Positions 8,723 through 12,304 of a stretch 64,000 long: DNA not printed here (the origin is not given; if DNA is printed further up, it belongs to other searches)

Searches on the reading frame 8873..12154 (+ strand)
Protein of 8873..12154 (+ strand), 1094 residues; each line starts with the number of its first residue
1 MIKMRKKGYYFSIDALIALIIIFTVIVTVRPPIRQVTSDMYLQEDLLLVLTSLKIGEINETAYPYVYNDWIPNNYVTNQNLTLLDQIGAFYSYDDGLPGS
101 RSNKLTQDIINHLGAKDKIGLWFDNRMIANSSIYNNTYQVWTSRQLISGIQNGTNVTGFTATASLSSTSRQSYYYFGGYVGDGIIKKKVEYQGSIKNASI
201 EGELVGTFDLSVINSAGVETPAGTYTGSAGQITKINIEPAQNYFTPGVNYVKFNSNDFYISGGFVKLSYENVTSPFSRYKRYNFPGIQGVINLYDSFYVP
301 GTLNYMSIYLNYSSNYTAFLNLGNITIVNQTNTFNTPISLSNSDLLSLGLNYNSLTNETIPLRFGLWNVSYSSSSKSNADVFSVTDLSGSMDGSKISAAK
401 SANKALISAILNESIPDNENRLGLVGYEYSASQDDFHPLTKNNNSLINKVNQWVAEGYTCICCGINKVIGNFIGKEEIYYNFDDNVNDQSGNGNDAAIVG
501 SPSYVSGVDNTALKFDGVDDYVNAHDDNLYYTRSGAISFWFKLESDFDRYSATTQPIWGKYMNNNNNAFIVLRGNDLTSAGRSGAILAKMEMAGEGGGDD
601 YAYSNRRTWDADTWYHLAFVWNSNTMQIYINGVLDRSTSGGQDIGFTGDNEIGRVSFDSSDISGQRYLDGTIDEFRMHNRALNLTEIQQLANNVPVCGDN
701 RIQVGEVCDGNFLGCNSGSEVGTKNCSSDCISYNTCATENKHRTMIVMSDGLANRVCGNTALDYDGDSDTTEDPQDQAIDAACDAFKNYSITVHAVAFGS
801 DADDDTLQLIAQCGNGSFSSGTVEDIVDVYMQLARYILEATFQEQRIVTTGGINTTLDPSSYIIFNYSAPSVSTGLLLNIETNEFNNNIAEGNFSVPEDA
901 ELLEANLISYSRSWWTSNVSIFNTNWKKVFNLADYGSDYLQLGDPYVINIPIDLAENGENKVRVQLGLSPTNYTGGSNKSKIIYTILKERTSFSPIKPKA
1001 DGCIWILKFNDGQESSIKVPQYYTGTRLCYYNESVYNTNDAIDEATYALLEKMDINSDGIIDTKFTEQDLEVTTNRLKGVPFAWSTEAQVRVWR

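Call 62: search_protein_families(library=pfam, proteins=[window:8873-12154:+], max_evalue=0.01)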
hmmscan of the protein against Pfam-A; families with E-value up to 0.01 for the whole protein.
window:8873-12154:+ (1094 aa): 3 families
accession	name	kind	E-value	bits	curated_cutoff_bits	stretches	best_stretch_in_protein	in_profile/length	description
PF13385.13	Laminin_G_3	-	5.5e-22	79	27.6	1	516-688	1-151/151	Concanavalin A-like lectin/glucanases superfamily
PF00092.34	VWA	-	4.7e-07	30.6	23.8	0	380-473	1-93/174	von Willebrand factor type A domain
PF13768.12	VWA_3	-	0.0051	17.3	27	0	774-817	111-152/155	von Willebrand factor type A domain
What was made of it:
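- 7604..12157 (+): Divergent genes: three small proteins with hydrophobic, pilin-like N-termini (inferred from sequence) and a 1094-aa vWA + Laminin_G_3 protein. Pfam Laminin_G_3 E=5.5e-22 and VWA E=4.7e-7 (call 62).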
